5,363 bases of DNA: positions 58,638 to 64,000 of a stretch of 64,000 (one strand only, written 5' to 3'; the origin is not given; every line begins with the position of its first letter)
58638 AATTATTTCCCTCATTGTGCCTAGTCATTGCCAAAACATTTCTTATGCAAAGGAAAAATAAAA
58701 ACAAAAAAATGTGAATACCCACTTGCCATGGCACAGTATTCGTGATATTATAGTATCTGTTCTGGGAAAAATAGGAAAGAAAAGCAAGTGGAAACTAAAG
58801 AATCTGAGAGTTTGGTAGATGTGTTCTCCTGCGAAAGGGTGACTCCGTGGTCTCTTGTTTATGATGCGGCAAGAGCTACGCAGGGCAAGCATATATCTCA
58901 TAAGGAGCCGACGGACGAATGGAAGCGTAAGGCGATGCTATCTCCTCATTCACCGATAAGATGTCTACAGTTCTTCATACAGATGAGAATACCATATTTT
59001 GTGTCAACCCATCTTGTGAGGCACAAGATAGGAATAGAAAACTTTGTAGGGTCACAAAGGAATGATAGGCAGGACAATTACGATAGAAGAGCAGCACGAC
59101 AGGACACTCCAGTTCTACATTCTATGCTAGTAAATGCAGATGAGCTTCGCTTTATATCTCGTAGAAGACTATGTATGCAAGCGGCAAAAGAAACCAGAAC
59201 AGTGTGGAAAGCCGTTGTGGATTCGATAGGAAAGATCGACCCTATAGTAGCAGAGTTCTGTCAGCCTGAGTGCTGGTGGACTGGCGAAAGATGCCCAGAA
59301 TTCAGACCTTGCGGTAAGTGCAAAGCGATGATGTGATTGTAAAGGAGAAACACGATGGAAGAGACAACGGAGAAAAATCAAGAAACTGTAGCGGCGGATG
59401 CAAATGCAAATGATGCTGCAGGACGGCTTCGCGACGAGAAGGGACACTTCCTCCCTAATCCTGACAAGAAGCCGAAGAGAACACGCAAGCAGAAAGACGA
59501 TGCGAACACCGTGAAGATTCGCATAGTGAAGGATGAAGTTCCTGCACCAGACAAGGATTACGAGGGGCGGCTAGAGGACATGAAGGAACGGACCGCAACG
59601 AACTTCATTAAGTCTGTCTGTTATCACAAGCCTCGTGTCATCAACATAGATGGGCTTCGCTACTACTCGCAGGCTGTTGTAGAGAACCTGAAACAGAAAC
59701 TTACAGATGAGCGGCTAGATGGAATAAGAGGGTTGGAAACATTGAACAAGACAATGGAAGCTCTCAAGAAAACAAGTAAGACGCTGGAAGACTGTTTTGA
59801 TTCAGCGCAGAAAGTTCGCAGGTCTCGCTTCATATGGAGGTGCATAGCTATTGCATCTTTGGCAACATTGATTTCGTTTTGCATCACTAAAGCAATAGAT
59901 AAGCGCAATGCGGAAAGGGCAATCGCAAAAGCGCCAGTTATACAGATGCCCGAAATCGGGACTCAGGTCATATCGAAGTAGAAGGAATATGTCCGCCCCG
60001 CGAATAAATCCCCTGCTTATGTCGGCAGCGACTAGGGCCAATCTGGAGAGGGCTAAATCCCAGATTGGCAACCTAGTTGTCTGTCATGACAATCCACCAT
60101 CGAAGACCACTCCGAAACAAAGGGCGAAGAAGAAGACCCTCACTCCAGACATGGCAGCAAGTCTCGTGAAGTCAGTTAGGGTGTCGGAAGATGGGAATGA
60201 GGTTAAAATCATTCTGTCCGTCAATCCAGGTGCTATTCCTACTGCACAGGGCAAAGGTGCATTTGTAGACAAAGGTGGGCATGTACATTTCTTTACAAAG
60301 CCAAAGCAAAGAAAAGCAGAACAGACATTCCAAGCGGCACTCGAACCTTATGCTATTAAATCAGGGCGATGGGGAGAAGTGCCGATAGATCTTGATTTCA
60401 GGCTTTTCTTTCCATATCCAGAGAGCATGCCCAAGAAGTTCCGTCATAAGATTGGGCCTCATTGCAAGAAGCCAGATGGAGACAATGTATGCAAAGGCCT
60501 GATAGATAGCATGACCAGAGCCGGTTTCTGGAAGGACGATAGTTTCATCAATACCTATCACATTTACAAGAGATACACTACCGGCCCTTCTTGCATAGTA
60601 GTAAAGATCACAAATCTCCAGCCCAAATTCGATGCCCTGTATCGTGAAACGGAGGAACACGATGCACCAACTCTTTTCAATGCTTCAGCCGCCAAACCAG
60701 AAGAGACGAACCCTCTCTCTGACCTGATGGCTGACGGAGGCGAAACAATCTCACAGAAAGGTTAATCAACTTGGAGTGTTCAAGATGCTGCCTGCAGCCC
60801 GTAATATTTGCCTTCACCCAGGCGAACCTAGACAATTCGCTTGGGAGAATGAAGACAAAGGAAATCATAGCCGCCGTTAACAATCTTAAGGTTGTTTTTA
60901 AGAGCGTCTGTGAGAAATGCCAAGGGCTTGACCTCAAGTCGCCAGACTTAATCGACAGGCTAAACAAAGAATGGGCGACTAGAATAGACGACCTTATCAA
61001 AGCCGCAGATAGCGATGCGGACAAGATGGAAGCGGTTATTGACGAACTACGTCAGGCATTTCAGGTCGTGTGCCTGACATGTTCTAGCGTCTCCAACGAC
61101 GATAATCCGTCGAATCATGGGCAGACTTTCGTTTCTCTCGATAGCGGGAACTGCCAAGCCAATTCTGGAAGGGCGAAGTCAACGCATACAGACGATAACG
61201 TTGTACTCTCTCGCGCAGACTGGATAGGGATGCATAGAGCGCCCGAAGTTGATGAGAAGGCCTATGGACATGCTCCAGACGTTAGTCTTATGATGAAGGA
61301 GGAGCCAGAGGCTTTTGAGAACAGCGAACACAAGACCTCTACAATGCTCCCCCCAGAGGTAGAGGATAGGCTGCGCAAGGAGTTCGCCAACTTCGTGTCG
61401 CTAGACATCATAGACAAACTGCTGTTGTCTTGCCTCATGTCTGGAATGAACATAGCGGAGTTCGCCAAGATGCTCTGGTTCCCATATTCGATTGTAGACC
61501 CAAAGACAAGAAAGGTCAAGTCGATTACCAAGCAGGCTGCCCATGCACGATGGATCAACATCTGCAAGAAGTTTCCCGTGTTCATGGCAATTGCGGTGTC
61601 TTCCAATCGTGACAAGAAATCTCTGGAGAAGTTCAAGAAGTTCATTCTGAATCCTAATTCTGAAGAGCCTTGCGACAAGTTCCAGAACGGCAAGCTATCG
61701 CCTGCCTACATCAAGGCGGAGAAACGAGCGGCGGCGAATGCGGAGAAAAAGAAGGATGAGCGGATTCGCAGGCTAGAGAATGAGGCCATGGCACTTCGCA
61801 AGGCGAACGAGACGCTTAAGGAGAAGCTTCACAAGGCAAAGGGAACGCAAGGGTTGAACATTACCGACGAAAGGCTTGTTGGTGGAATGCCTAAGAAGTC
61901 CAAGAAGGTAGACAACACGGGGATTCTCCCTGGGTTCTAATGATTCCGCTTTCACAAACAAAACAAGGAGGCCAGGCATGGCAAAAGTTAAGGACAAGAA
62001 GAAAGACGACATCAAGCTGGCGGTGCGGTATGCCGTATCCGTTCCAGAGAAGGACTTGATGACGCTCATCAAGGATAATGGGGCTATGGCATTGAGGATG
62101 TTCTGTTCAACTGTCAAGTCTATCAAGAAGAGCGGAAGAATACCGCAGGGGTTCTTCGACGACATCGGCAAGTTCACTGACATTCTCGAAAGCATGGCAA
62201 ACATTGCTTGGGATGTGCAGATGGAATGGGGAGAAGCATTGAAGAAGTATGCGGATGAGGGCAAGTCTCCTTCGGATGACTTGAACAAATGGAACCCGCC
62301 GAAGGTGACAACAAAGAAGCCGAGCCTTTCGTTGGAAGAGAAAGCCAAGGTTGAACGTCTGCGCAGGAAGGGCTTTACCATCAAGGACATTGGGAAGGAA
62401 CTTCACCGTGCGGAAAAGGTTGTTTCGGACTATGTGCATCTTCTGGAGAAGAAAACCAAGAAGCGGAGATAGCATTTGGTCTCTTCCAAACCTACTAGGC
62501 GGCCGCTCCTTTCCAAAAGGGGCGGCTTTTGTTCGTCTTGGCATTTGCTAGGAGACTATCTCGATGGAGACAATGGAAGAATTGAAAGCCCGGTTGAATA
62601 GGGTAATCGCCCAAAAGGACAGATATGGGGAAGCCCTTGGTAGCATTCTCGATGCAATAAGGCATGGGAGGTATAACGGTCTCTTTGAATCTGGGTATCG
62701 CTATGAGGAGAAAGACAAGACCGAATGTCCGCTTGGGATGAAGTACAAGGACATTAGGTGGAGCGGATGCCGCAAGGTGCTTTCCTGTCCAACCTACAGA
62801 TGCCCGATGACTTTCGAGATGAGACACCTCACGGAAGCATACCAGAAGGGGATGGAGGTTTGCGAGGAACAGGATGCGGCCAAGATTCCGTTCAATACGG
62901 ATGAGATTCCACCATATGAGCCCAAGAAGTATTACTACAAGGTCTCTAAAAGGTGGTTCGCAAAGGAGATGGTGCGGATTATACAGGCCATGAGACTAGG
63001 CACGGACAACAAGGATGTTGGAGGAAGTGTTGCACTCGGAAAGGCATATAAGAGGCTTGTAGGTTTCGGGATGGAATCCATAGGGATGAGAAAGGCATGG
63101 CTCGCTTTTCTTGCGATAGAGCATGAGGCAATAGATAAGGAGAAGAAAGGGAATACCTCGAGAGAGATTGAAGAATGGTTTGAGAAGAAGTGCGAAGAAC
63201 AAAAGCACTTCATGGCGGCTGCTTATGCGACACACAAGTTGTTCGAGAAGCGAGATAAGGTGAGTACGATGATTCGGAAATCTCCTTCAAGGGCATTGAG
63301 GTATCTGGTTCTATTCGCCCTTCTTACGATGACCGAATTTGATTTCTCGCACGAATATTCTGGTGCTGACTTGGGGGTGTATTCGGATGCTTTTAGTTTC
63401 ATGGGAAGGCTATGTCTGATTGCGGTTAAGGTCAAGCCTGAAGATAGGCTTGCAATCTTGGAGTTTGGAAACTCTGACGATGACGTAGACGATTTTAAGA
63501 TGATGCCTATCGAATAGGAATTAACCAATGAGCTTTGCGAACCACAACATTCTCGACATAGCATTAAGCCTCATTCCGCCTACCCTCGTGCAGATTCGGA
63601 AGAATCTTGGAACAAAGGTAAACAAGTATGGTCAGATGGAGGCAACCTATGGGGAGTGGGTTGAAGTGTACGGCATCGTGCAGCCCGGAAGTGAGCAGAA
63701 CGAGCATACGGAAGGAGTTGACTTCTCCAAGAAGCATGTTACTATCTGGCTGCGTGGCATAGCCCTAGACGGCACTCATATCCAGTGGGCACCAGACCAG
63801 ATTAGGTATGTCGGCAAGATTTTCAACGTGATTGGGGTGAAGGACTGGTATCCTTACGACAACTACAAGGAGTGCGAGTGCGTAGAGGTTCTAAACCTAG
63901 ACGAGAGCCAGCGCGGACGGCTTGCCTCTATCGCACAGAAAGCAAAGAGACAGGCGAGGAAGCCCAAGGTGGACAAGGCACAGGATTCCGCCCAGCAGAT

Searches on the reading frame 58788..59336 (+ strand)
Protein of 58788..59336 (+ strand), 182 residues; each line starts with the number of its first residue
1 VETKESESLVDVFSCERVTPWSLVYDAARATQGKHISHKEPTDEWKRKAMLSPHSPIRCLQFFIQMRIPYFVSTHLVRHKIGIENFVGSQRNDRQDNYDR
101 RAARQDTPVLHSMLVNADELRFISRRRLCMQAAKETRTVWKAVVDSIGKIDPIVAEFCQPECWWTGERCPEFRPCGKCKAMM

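Call 13: search_protein_families(library=phrogs, proteins=[window:58788-59336:+], max_evalue=0.001)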
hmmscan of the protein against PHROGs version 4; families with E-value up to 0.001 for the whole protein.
window:58788-59336:+ (182 aa): 0 families

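Call 22: search_protein_families(library=pfam, proteins=[window:58788-59336:+], max_evalue=0.05)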
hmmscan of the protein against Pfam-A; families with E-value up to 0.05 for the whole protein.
window:58788-59336:+ (182 aa): 1 family
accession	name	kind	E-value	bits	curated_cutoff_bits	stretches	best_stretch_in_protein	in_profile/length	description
PF02511.20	Thy1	-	7.2e-07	29.6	24.8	1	22-92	11-89/191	Thymidylate synthase complementing protein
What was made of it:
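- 58788..59336 (+): ThyX-like gene: the conserved right flank of the island. Pfam Thy1 at 29.6 bits (call 22).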

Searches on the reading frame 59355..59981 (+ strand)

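Call 22: search_protein_families(library=pfam, proteins=[window:59355-59981:+], max_evalue=0.05)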
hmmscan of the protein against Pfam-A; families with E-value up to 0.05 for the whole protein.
window:59355-59981:+ (208 aa): 1 family
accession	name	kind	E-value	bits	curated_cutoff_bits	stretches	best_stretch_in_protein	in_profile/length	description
PF14639.11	YqgF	-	0.017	15.3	35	0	76-122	50-93/150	Holliday-junction resolvase-like of SPT6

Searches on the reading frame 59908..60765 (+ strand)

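Call 13: search_protein_families(library=phrogs, proteins=[window:59908-60765:+], max_evalue=0.001)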
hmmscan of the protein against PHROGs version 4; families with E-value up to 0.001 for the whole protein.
window:59908-60765:+ (285 aa): 3 families
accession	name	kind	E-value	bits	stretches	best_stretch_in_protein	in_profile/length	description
phrog_140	-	DNA, RNA and nucleotide metabolism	2.5e-24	87.2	1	80-252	25-184/219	RusA-like Holliday junction resolvase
phrog_34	-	DNA, RNA and nucleotide metabolism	1.9e-08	35.3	1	187-244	142-201/259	RusA-like Holliday junction resolvase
phrog_1532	-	unknown function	4.3e-07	30.6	1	184-238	19-73/80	-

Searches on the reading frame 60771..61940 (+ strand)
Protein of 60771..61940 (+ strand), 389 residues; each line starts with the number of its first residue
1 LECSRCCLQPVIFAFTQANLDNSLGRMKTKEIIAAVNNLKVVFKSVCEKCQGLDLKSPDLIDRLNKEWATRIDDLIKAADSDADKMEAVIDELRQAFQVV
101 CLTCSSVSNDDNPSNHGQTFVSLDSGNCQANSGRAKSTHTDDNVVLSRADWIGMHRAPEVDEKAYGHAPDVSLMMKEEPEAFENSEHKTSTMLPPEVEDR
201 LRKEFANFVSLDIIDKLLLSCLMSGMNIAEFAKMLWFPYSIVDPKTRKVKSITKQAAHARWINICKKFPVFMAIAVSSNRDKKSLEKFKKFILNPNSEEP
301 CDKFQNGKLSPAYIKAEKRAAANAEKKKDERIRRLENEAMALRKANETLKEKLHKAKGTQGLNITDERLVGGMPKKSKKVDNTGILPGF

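Call 22: search_protein_families(library=pfam, proteins=[window:60771-61940:+], max_evalue=0.05)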
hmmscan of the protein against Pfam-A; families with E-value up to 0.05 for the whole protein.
window:60771-61940:+ (389 aa): 1 family
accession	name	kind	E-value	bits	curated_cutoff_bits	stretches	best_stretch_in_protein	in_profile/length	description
PF25450.1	Rab11-FIP3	-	0.0028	18.4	31.9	0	310-357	42-88/125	Rab11-FIP3-like domain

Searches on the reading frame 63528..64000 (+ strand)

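Call 92: search_protein_families(library=pfam, proteins=[window:63528-64000:+], max_evalue=0.001)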
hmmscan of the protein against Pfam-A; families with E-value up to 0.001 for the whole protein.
window:63528-64000:+ (157 aa): 2 families
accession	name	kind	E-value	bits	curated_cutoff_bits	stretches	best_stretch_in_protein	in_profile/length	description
PF22755.2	E217_gp28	-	1.6e-11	44.8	27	1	12-121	2-110/110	E217 collar protein gp28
PF05521.18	Phage_HCP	-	1.5e-07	32.3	25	1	23-120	12-105/106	Phage head completion protein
